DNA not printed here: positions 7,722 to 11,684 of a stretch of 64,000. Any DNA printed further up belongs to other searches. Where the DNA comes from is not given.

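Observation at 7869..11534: A complete di/tripeptide transporter and a complete periplasmic-type S9 peptidase fused in one 1221-aa ORF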

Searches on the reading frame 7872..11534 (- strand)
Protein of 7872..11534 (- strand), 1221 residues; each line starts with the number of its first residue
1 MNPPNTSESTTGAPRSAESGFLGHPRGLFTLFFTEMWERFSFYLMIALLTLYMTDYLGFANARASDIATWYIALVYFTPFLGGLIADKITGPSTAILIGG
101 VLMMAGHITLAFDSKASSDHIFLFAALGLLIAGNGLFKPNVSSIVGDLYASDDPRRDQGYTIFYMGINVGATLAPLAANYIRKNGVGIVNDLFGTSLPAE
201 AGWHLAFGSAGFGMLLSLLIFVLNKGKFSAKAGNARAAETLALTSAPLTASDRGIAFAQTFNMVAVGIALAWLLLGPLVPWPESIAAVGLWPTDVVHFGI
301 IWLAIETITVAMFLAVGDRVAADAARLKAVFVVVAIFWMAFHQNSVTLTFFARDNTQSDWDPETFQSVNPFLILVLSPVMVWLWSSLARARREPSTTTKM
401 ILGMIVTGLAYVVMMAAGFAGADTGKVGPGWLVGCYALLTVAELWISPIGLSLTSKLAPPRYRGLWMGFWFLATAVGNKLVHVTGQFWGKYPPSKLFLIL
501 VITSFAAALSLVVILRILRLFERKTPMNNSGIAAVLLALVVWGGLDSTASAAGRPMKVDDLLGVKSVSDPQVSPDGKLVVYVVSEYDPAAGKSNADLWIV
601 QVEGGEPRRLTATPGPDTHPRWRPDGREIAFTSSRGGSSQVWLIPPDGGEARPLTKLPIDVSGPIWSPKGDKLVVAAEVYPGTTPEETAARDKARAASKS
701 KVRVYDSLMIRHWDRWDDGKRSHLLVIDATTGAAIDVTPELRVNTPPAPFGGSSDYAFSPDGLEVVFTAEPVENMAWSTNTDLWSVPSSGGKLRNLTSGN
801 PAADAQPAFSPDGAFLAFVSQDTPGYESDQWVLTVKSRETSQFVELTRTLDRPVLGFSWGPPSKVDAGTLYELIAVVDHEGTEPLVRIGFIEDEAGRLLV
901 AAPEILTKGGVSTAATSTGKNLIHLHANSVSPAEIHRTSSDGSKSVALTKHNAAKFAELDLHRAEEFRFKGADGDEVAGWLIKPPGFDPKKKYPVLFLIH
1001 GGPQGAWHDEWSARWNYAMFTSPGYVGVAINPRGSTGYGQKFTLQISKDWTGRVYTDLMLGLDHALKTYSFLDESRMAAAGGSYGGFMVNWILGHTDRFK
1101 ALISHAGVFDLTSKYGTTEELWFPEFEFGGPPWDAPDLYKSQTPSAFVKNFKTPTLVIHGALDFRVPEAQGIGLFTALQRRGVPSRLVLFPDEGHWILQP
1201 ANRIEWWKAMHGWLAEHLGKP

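Call 6: search_protein_families(library=pfam, proteins=[window:7872-11534:-], max_evalue=0.01)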
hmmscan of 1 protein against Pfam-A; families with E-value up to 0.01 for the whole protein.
window:7872-11534:- (1221 aa): 9 families
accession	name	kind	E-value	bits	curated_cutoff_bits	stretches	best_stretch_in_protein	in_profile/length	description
PF00326.27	Peptidase_S9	-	1e-59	202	22.6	1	1011-1220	1-212/213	Prolyl oligopeptidase family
PF00854.27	PTR2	-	1.2e-55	189.4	27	2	94-231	2-128/392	POT family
PF07676.18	PD40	-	1.4e-19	69.9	20.9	1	607-642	1-37/38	WD40-like Beta Propeller Repeat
PF07690.21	MFS_1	-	3.8e-14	52.8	33.4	2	37-477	7-342/347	Major Facilitator Superfamily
PF20434.5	BD-FAE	-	6.5e-09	36.1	26.8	1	990-1177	10-214/215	BD-FAE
PF00561.26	Abhydrolase_1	-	1.3e-07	32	25.8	1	1142-1198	189-241/245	alpha/beta hydrolase fold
PF05448.18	AXE1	-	6.8e-05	22.2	21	1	963-1086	55-187/321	Acetyl xylan esterase (AXE1)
PF00930.27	DPPIV_N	-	0.00015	21.1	22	0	759-821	1-62/354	Dipeptidyl peptidase IV (DPP IV) N-terminal region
PF02129.25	Peptidase_S15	-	0.0019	18.4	23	0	1073-1115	93-137/262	X-Pro dipeptidyl-peptidase (S15 family)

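Call 7: search_protein_families(library=ncbifam, proteins=[window:7872-11534:-], max_evalue=0.01)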
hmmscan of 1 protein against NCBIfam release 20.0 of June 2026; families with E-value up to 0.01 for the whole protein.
window:7872-11534:- (1221 aa): 14 families
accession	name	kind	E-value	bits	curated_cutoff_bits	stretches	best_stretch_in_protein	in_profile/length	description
NF053518.1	DipepPtdsDpp5Prph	equivalog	1.4e-141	473.2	900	1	556-1218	3-654/655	dipeptidyl-peptidase Dpp5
TIGR00924.1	yjdL_sub1_fam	subfamily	2.6e-82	277.3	130.2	1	18-487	2-439/475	oligopeptide:H+ symporter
NF007137.0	PRK09584.1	equivalog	1e-52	179.5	728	1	22-478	17-431/500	dipeptide/tripeptide permease DtpA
NF007575.0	PRK10207.1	equivalog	3.7e-44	151.3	856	1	16-478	4-428/489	dipeptide/tripeptide permease DtpB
NF012006.0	PRK15462.1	subfamily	1e-42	146.5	623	1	24-483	7-432/493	dipeptide permease DtpD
NF033523.0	lasso_peptidase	equivalog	1.1e-39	136.8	400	2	916-1204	330-623/638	Atxe2 family lasso peptide isopeptidase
TIGR00926.1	2A1704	subfamily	1.8e-34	119.2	821.6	2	25-226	2-199/671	oligopeptide:H+ symporter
TIGR02800.1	propeller_TolB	equivalog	1.4e-31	109.9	343.15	2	567-676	237-340/418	Tol-Pal system beta propeller repeat protein TolB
NF002183.0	PRK01029.1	equivalog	5.8e-14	51.9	405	1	551-677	268-389/429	Tol-Pal system protein TolB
NF050058.1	e_dPHAscl_type1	hypoth_equivalog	7.4e-06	25.6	150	1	980-1169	11-195/276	extracellular catalytic domain type 1 short-chain-length polyhydroxyalkanoate depolymerase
NF003780.0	PRK05371.1-1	subfamily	0.00026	19.6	642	1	1148-1218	302-371/594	Xaa-Pro dipeptidyl-peptidase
NF003124.0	PRK04043.1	equivalog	0.00096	18.1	428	1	571-644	325-397/419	Tol-Pal system protein TolB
NF052230.1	T9SS_PorE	exception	0.001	17.5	600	0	793-845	270-323/648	PorE family type IX secretion system protein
NF050057.1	e_dPHAmcl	equivalog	0.0012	18.1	270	0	1152-1207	191-247/252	extracellular medium-chain-length polyhydroxyalkanoate depolymerase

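Call 8: find_homologous_proteins(query=window:7872-11534:-, max_evalue=1e-10)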
Query window:7872-11534:- (1221 aa): 2261 proteins with E <= 1e-10 among 8000 candidates; the best 120 are listed.
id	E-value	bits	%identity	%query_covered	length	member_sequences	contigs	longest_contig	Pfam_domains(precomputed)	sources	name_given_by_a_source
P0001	0.0e+0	2805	100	100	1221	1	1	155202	PF00326.28,PF00854.28,PF26549.1,PF26550.2,PF00561.27,PF07676.19,PF20434.6,PF07690.22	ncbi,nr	ncbi:MAG: oligopeptide:H+ symporter [Isosphaeraceae bacterium]|nr:oligopeptide:H+ symporter [Isospha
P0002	3.3e-99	351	47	18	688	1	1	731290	PF00854.28,PF07690.22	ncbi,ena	-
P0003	4.5e-82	294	44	20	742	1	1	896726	PF00854.28,PF07690.22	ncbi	-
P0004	1.6e-79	286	49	18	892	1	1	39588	PF00854.28,PF23381.2,PF25171.2,PF07690.22,PF23414.2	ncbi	-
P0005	1.0e-77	280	39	28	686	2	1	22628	PF00854.28,PF07690.22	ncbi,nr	ncbi:MAG: peptide MFS transporter [Ignavibacteriales bacterium]|nr:peptide MFS transporter [Ignaviba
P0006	1.6e-76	276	36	33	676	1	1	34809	PF00854.28,PF07690.22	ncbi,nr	ncbi:MAG: peptide MFS transporter [Myxococcaceae bacterium]|nr:peptide MFS transporter [Myxococcacea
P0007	4.4e-76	275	37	34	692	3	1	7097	PF00854.28,PF07690.22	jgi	jgi:POT family proton-dependent oligopeptide transporter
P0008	5.6e-76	274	38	33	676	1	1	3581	PF00854.28,PF07690.22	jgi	jgi:POT family proton-dependent oligopeptide transporter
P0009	2.8e-75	272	40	37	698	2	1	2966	PF00854.28,PF07690.22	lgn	-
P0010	3.5e-75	272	37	32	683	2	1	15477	PF00854.28,PF07690.22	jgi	-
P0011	3.8e-75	272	38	34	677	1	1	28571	PF00854.28,PF07690.22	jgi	jgi:proton-dependent oligopeptide transporter, POT family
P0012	9.9e-75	270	41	38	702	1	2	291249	PF00854.28,PF07690.22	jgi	jgi:proton-dependent oligopeptide transporter, POT family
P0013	1.5e-74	270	40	38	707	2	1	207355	PF00854.28,PF07690.22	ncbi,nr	ncbi:MAG: peptide MFS transporter [Bacteroidetes bacterium]|nr:MAG: peptide MFS transporter [Bactero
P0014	2.1e-74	269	35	28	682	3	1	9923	PF00854.28,PF07690.22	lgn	-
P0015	4.4e-74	268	40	38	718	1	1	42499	PF00854.28,PF07690.22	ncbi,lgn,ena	-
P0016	5.5e-74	268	37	32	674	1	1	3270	PF00854.28,PF07690.22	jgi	jgi:POT family proton-dependent oligopeptide transporter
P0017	6.1e-74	268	40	38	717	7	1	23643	PF00854.28,PF07690.22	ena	-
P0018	8.1e-74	267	37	32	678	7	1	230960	PF00854.28,PF07690.22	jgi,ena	-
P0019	1.0e-73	267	35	33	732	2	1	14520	PF00854.28,PF07690.22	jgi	-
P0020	1.3e-73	266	39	38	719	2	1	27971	PF00854.28,PF07690.22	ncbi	-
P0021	2.0e-73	266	47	17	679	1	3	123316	PF00854.28,PF07690.22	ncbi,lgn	-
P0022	2.1e-73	266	39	38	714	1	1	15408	PF00854.28,PF07690.22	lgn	-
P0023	2.1e-73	266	40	37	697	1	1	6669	PF00854.28,PF07690.22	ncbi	-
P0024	2.9e-73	265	36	34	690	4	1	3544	PF00854.28,PF07690.22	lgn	-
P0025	4.8e-73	265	40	38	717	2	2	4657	PF00854.28,PF07690.22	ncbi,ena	-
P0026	1.1e-72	263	37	33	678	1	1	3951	PF00854.28,PF07690.22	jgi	jgi:POT family proton-dependent oligopeptide transporter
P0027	1.2e-72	263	33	33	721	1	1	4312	PF00854.28,PF07690.22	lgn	-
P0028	3.7e-72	262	40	38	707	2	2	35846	PF00854.28,PF07690.22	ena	-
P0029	4.1e-72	261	38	39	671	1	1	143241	PF00854.28,PF07690.22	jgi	jgi:proton-dependent oligopeptide transporter, POT family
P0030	4.7e-72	261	37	34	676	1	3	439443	PF00854.28,PF07690.22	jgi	jgi:POT family proton-dependent oligopeptide transporter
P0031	5.0e-72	261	37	33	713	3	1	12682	PF00854.28,PF07690.22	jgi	jgi:proton-dependent oligopeptide transporter, POT family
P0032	7.2e-72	261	36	34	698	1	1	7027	PF00854.28,PF07690.22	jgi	jgi:POT family proton-dependent oligopeptide transporter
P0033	8.0e-72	261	35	35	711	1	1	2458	PF00854.28,PF07690.22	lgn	-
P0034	8.1e-72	261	44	16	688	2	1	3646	PF00854.28,PF07690.22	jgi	-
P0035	8.2e-72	261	51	15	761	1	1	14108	PF00854.28,PF07690.22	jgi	jgi:dipeptide/tripeptide permease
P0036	1.2e-71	260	38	38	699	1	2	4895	PF00854.28,PF07690.22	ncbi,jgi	jgi:POT family proton-dependent oligopeptide transporter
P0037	1.2e-71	260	39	37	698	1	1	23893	PF00854.28,PF07690.22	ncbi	ncbi:MAG: peptide MFS transporter [Bacteroidota bacterium]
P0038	1.5e-71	260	36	33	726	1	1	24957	PF00854.28,PF07690.22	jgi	jgi:proton-dependent oligopeptide transporter, POT family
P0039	2.5e-71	259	50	17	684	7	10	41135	PF00854.28,PF07690.22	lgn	-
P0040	2.8e-71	259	47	18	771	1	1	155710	PF00854.28,PF07690.22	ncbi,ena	-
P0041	3.1e-71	259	38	39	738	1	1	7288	PF00854.28,PF17963.8,PF07690.22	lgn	-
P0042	3.2e-71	259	34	32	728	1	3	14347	PF00854.28,PF07690.22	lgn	-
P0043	3.4e-71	258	37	32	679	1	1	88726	PF00854.28,PF07690.22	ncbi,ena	-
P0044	4.0e-71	258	37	33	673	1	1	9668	PF00854.28,PF07690.22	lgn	-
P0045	5.6e-71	258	40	37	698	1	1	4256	PF00854.28,PF07690.22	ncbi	ncbi:MAG: peptide MFS transporter [Marinilabilia sp.]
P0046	6.1e-71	258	39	28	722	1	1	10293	PF00854.28,PF07690.22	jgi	jgi:proton-dependent oligopeptide transporter, POT family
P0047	6.9e-71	257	43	20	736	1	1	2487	PF00854.28,PF07690.22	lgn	-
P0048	7.2e-71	257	36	34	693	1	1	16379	PF00854.28,PF07690.22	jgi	-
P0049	7.9e-71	257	46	17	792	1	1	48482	PF00854.28,PF07690.22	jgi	jgi:dipeptide/tripeptide permease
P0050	8.8e-71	257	36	33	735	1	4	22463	PF00854.28,PF07690.22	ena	-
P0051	9.8e-71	257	36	33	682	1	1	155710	PF00854.28,PF07690.22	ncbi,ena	-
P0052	1.0e-70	257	38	28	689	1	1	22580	PF00854.28,PF07690.22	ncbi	-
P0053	1.0e-70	257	34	33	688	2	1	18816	PF00854.28,PF07690.22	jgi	-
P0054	1.5e-70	256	38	28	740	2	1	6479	PF00854.28,PF07690.22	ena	-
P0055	1.7e-70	256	36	33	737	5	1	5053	PF00854.28,PF07690.22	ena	-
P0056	1.7e-70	256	39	38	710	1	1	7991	PF00854.28,PF07690.22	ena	-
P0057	2.0e-70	256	34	34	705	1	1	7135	PF00854.28,PF07690.22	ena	-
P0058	2.5e-70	256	34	33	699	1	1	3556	PF00854.28,PF07690.22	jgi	jgi:POT family proton-dependent oligopeptide transporter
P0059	3.1e-70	255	38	38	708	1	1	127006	PF00854.28,PF07690.22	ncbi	ncbi:MAG: hypothetical protein Kapaf2KO_09330 [Candidatus Kapaibacteriales bacterium]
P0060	3.4e-70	255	48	17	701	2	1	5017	PF00854.28,PF07690.22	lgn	-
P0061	4.0e-70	255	35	33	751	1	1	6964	PF00854.28,PF07690.22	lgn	-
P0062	4.3e-70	255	34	33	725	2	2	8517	PF00854.28,PF07690.22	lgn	-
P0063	4.6e-70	255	38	38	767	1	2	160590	PF00854.28,PF07690.22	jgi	jgi:proton-dependent oligopeptide transporter, POT family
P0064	5.7e-70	254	47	18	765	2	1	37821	PF00854.28,PF07690.22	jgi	jgi:dipeptide/tripeptide permease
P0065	6.2e-70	254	39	38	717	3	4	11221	PF00854.28,PF07690.22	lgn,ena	-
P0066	6.7e-70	254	35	33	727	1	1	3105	PF00854.28,PF07690.22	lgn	-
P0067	7.2e-70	254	36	32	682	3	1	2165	PF00854.28,PF07690.22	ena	-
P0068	7.2e-70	254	35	33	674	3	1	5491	PF00854.28,PF07690.22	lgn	-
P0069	7.5e-70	254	36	29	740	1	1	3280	PF00854.28,PF07690.22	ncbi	ncbi:MAG: peptide MFS transporter [Gemmataceae bacterium]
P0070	7.7e-70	254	36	33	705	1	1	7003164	PF00854.28,PF07690.22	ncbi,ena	-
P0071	1.4e-69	253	35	34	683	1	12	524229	PF00854.28,PF07690.22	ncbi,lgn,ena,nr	ncbi:MAG: MFS transporter [Planctomycetota bacterium]|nr:MAG: MFS transporter [Planctomycetota bacte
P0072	1.8e-69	253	35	33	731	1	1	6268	PF00854.28,PF07690.22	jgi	jgi:POT family proton-dependent oligopeptide transporter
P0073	1.8e-69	253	37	33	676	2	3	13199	PF00854.28,PF07690.22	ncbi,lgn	-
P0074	2.0e-69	253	34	34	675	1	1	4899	PF00854.28,PF07690.22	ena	-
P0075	2.1e-69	253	53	13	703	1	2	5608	PF00854.28,PF07690.22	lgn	-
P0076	2.1e-69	253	37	32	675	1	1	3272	PF00854.28,PF07690.22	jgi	jgi:POT family proton-dependent oligopeptide transporter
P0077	2.2e-69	252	32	34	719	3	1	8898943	PF00854.28,PF07690.22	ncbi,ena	-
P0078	2.3e-69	252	39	38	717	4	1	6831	PF00854.28,PF07690.22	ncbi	-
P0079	2.6e-69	252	36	34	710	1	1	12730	PF00854.28,PF07690.22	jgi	jgi:proton-dependent oligopeptide transporter, POT family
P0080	2.9e-69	252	36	32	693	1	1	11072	PF00854.28,PF07690.22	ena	-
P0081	4.0e-69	252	37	33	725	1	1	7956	PF00854.28,PF07690.22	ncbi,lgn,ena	ncbi:MAG: peptide MFS transporter [Planctomycetota bacterium]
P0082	5.4e-69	251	36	32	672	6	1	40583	PF00854.28,PF07690.22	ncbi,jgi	jgi:POT family proton-dependent oligopeptide transporter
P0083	7.1e-69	251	44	17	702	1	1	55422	PF00854.28,PF07690.22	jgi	jgi:POT family proton-dependent oligopeptide transporter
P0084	7.3e-69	251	36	34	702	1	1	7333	PF00854.28,PF07690.22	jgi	jgi:POT family proton-dependent oligopeptide transporter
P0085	7.7e-69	251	33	32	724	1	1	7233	PF00854.28,PF07690.22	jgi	jgi:POT family proton-dependent oligopeptide transporter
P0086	8.0e-69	251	43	20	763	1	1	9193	PF00854.28,PF07690.22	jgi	jgi:dipeptide/tripeptide permease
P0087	8.8e-69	250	31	34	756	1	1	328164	PF00854.28,PF07690.22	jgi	jgi:POT family proton-dependent oligopeptide transporter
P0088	1.2e-68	250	38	38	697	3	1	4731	PF00854.28,PF07690.22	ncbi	-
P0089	1.3e-68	250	33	33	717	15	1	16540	PF00854.28,PF07690.22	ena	-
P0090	1.5e-68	250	37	29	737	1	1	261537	PF00854.28,PF07690.22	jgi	-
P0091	1.5e-68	250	35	33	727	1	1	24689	PF00854.28,PF07690.22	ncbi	-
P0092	2.1e-68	249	36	31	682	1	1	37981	PF00854.28,PF07690.22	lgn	-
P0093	2.3e-68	249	38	38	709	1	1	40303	PF00854.28,PF07690.22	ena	-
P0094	2.4e-68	249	50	17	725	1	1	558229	PF00854.28,PF07690.22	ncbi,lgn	-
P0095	2.7e-68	249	35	33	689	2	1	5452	PF00854.28,PF07690.22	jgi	-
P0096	3.0e-68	249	37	33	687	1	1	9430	PF00854.28,PF07690.22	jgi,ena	-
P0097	3.1e-68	249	51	17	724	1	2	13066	PF00854.28,PF07690.22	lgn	-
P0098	3.3e-68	249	36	33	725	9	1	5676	PF00854.28,PF07690.22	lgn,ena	-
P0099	3.3e-68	249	35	33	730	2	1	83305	PF00854.28,PF07690.22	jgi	-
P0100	3.4e-68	249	37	28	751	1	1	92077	PF00854.28,PF07690.22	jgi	jgi:POT family proton-dependent oligopeptide transporter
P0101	4.3e-68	248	37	39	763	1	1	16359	PF00854.28,PF07690.22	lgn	-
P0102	4.5e-68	248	35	33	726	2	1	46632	PF00854.28,PF07690.22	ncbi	-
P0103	6.3e-68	248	36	32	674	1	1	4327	PF00854.28,PF07690.22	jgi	jgi:proton-dependent oligopeptide transporter, POT family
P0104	6.3e-68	248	36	33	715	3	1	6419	PF00854.28,PF07690.22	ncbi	ncbi:MAG: peptide MFS transporter [Phycisphaerae bacterium]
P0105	6.8e-68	248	50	17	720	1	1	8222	PF00854.28,PF07690.22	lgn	-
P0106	6.9e-68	248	50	17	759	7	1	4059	PF00854.28,PF07690.22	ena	-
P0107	7.0e-68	247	39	37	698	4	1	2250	PF00854.28,PF07690.22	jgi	jgi:POT family proton-dependent oligopeptide transporter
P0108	8.0e-68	247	38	32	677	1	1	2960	PF00854.28,PF07690.22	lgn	-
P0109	8.2e-68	247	49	17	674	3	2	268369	PF00854.28,PF07690.22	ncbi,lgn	-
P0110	8.2e-68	247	37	28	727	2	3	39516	PF00854.28,PF07690.22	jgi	jgi:dipeptide/tripeptide permease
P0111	9.7e-68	247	36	29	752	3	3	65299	PF00854.28,PF07690.22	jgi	jgi:dipeptide/tripeptide permease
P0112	1.0e-67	247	35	33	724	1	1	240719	PF00854.28,PF07690.22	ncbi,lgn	-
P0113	1.0e-67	247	50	17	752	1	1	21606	PF00854.28,PF07690.22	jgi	jgi:POT family proton-dependent oligopeptide transporter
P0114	1.0e-67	247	50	17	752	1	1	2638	PF00854.28,PF07690.22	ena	-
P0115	1.4e-67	246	35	33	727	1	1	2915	PF00854.28,PF07690.22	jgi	-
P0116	1.4e-67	246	38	38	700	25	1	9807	PF00854.28,PF07690.22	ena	-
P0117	1.6e-67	246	36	29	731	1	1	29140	PF00854.28,PF07690.22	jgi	-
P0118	1.7e-67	246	37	38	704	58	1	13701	PF00854.28,PF07690.22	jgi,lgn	-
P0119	1.7e-67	246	36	32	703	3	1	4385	PF00854.28,PF07690.22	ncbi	-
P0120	1.8e-67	246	47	18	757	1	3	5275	PF00854.28,PF07690.22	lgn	-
